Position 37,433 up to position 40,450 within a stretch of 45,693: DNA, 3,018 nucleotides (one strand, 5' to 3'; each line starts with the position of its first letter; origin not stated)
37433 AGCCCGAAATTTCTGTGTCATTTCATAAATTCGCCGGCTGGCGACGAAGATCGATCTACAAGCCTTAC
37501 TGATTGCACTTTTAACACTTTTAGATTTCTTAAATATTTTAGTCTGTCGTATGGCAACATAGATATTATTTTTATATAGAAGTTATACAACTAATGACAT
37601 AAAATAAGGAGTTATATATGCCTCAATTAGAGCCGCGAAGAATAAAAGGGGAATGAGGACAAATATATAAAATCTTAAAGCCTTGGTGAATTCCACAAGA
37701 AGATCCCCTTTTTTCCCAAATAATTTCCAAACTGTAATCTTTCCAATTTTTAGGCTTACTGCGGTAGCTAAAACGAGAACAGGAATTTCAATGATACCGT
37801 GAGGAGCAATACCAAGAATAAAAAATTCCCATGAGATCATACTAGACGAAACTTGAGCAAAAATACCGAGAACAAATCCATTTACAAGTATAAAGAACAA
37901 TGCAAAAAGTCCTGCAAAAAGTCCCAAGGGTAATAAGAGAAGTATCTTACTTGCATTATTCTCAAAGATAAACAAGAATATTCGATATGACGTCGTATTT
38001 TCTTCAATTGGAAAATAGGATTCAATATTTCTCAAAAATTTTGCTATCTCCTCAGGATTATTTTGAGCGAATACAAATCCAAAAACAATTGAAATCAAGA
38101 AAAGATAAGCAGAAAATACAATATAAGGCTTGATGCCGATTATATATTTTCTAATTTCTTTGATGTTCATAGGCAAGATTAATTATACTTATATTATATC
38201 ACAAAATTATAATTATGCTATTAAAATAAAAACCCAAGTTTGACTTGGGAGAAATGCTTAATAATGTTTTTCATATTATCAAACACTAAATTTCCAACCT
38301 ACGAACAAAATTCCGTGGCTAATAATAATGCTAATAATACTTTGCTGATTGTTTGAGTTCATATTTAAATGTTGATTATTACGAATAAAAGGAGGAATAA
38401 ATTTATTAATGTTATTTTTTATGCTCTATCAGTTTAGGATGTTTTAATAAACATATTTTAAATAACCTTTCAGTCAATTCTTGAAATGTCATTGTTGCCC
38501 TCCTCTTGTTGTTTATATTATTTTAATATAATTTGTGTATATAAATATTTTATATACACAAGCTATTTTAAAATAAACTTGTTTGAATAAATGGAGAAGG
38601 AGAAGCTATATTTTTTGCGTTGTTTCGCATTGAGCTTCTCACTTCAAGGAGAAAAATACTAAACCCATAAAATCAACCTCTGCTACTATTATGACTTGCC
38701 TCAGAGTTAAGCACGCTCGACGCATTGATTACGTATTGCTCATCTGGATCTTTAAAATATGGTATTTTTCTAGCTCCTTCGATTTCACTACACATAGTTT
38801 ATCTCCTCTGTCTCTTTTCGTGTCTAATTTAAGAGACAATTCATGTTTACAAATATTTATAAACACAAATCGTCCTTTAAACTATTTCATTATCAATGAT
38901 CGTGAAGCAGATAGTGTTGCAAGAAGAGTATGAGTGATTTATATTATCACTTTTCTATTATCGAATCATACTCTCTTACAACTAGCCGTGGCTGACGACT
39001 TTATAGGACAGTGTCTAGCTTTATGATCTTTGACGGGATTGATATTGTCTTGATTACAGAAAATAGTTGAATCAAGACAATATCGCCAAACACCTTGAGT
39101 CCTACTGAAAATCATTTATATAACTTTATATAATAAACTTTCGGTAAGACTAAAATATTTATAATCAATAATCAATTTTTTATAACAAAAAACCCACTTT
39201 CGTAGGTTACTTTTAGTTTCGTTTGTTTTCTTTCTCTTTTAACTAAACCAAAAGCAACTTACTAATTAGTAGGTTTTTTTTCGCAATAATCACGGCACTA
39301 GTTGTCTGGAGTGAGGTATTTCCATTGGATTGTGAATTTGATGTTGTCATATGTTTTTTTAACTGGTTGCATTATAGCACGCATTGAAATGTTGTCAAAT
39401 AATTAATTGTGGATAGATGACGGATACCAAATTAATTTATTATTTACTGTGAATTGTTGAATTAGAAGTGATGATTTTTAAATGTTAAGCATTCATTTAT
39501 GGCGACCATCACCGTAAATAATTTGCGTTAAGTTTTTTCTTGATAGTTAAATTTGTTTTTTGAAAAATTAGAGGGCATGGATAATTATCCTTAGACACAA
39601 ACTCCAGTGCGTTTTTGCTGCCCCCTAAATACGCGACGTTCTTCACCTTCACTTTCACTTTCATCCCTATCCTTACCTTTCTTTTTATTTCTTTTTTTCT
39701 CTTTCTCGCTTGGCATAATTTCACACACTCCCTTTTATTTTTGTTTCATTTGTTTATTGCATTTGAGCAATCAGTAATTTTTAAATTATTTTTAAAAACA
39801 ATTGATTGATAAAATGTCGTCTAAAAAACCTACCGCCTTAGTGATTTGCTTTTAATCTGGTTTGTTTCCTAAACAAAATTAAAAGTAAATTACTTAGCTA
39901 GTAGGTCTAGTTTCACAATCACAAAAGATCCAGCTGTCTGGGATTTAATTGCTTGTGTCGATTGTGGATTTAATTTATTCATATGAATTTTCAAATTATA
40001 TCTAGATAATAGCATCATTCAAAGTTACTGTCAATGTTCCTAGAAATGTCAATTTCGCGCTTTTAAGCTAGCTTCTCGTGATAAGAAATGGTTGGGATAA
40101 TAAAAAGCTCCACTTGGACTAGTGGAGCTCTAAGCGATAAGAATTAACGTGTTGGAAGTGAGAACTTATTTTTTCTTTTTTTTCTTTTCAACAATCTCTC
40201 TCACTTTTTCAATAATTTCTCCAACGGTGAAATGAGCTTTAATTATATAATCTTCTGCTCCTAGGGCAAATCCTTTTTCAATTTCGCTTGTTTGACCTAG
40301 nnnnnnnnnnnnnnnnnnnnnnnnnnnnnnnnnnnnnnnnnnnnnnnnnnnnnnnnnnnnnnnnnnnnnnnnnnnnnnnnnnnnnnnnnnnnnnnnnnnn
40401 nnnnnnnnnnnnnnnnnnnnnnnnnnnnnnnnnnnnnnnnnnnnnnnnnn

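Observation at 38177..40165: A 2-kb region with no long ORF but dense in promoters, terminators, palindromes and micro-ORFs, all minus-strand, directly downstream of the signalling operon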

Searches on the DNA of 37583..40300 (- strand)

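Call 18: search_rna_families(source=window, start=38000, end=40300, threshold=evalue, max_evalue=10, show_alignments=3)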
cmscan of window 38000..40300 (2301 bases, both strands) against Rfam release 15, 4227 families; matches with E-value up to 10: 22.
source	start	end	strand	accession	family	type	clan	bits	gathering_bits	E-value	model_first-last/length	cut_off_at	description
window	38826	38883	-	RF04225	MIR7502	Gene; miRNA;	-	27.9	71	1.8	1-143/143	no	MIR7502 microRNA precursor family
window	38828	38880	+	RF03686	mir-9424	Gene; miRNA;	-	26.7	90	0.0086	1-68/68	no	mir-9424 microRNA precursor family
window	39189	39277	+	RF04205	MIR2606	Gene; miRNA;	-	26.7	139.7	0.39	1-165/165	no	MIR2606 microRNA precursor family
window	39824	39910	-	RF03664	MIR6288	Gene; miRNA;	-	24.6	74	0.068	1-92/92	no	MIR6288 microRNA precursor family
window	39767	39809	+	RF00207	K10_TLS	Cis-reg;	-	23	43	0.12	1-48/48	no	K10 transport/localisation element (TLS)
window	38533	38570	+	RF01464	rliA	Gene; sRNA;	-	21.8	50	0.16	1-224/224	no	Listeria sRNA rliA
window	39825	39909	+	RF04205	MIR2606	Gene; miRNA;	-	21.8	139.7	4.3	1-165/165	no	MIR2606 microRNA precursor family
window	39954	40023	-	RF01165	sn2317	Gene; snRNA; snoRNA; CD-box;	-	21.6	50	0.74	1-70/70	no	Small nucleolar RNA sn2317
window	39183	39284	-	RF04157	MIR9486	Gene; miRNA;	-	20.8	100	0.52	1-119/119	no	MIR9486 microRNA precursor family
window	38825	38884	-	RF04161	mir-3688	Gene; miRNA;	-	20.7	84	0.63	1-88/88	no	mir-3688 microRNA precursor family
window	39186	39276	-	RF02747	FtrA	Gene; sRNA;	-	20.3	134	8.4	1-111/111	no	Francisella sRNA A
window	38824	38882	-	RF03474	mir-4766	Gene; miRNA;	-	19.9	72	1.4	1-56/56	no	mir-4766 microRNA precursor family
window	39187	39279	-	RF04262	MIR1319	Gene; miRNA;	-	19.8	116.6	2.5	20-102/119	no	MIR1319 microRNA precursor family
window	38082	38169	+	RF00357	snoR44_J54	Gene; snRNA; snoRNA; CD-box;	CL00069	19.6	48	2.2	1-97/97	no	Small nucleolar RNA R44/J54/Z268 family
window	39184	39273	-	RF01859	Phe_leader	Cis-reg; leader;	-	19.4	55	4.6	1-125/125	no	Phenylalanine leader peptide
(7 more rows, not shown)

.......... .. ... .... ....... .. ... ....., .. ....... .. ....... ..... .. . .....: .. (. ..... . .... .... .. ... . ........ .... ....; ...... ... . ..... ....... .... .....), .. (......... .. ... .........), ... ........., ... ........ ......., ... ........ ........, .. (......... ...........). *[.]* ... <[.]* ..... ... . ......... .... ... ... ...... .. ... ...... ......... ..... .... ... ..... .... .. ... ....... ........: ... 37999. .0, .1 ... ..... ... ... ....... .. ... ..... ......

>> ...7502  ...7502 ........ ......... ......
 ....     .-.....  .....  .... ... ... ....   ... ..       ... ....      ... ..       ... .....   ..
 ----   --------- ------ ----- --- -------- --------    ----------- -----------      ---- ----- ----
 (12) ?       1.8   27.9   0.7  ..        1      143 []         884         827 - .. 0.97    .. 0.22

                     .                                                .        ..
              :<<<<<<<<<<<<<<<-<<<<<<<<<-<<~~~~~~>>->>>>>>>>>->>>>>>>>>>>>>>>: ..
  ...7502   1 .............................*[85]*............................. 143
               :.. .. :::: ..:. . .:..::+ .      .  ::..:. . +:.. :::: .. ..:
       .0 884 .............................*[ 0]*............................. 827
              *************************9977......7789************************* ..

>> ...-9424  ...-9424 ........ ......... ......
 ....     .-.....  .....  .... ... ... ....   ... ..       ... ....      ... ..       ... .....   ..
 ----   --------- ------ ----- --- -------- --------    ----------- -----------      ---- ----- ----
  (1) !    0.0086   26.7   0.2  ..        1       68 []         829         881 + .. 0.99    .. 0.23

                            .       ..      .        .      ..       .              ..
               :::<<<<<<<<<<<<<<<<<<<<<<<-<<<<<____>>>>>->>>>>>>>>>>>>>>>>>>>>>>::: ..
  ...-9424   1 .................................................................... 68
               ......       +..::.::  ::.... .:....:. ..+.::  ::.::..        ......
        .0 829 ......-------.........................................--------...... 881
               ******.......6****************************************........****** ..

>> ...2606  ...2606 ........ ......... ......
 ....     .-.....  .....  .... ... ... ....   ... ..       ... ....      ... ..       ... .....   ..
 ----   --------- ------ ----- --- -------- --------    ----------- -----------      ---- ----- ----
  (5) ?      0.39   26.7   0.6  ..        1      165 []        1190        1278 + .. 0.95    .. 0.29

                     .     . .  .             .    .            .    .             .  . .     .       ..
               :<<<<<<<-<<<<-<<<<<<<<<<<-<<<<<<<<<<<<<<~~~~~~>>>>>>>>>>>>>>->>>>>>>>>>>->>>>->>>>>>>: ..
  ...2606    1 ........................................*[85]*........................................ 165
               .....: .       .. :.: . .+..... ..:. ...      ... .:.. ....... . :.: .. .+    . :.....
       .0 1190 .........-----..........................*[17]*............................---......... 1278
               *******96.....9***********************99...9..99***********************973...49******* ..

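Call 66: search_rna_families(sources=[L070, L072, L062, L059, L049, L053, L024], threshold=evalue, max_evalue=0.5)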
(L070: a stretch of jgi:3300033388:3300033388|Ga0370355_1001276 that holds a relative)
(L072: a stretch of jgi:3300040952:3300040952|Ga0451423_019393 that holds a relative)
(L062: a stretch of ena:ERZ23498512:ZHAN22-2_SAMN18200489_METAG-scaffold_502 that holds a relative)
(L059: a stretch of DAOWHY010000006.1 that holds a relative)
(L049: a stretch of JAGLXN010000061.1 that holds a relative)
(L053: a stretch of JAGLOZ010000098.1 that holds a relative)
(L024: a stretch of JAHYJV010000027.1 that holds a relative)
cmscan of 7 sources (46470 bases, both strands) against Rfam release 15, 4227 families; matches with E-value up to 0.5: 22.
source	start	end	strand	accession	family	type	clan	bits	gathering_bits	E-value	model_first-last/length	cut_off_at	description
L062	10239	10310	+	RF00005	tRNA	Gene; tRNA;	CL00001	69.9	29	2.3e-13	1-71/71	no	tRNA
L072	4815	4886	+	RF00005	tRNA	Gene; tRNA;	CL00001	67.3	29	1.2e-12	1-71/71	no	tRNA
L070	2551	2621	+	RF00005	tRNA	Gene; tRNA;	CL00001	64.3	29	8.4e-12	1-71/71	no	tRNA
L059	790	860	-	RF00005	tRNA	Gene; tRNA;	CL00001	64.3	29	8.4e-12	1-71/71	no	tRNA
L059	3214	3287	-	RF00005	tRNA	Gene; tRNA;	CL00001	64.1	29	9.7e-12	1-71/71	no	tRNA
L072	3084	3154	+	RF00005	tRNA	Gene; tRNA;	CL00001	63.7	29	1.3e-11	1-71/71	no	tRNA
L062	5604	5674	+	RF00005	tRNA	Gene; tRNA;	CL00001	63.4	29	1.5e-11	1-71/71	no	tRNA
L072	4973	5046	+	RF00005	tRNA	Gene; tRNA;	CL00001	63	29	1.9e-11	1-71/71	no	tRNA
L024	108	178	-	RF00005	tRNA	Gene; tRNA;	CL00001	61.3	29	5.5e-11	1-71/71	no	tRNA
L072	5011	5145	-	RF02194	HPnc0260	Gene; antisense;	-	48.2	59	0.015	1-156/156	no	Bacterial antisense RNA HPnc0260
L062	1547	1621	+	RF00005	tRNA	Gene; tRNA;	CL00001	43.2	29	5.5e-06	1-71/71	no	tRNA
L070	3977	4104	-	RF02901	AaHKsRNA41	Gene; sRNA;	-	41.4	97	3.3e-06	1-187/187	no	Aggregatibacter sRNA 41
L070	6240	6366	+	RF02901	AaHKsRNA41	Gene; sRNA;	-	37.9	97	3e-05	1-187/187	no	Aggregatibacter sRNA 41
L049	574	668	+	RF03814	mir-2797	Gene; miRNA;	-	37.2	74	0.0016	1-77/77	no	mir-2797 microRNA precursor family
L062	2830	2894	+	RF00743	mir-308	Gene; miRNA;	-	32.1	60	0.004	1-63/63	no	mir-308 microRNA precursor family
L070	6171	6322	-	RF02901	AaHKsRNA41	Gene; sRNA;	-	32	97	0.0011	1-187/187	no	Aggregatibacter sRNA 41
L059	724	785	-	RF04134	MIR7504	Gene; miRNA;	-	30.5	83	0.16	1-124/124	no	MIR7504 microRNA precursor family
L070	4022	4125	+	RF02901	AaHKsRNA41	Gene; sRNA;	-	30.3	97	0.0034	1-187/187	no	Aggregatibacter sRNA 41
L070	4853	5017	+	RF02625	WsnRNA46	Gene; sRNA;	-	29.5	65.3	0.05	1-151/151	no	Wolbachia sRNA 46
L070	512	591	+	RF03959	mir-303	Gene; miRNA;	-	28.9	77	0.35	1-70/70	no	mir-303 microRNA precursor family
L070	2625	2678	-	RF04148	MIR844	Gene; miRNA;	-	26.1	70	0.26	1-114/114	no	MIR844 microRNA precursor family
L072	3084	3155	-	RF04354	Plastid-ycf2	Cis-reg;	-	25.4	65.7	0.48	1-75/75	no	Plastid-ycf2 5UTR RNA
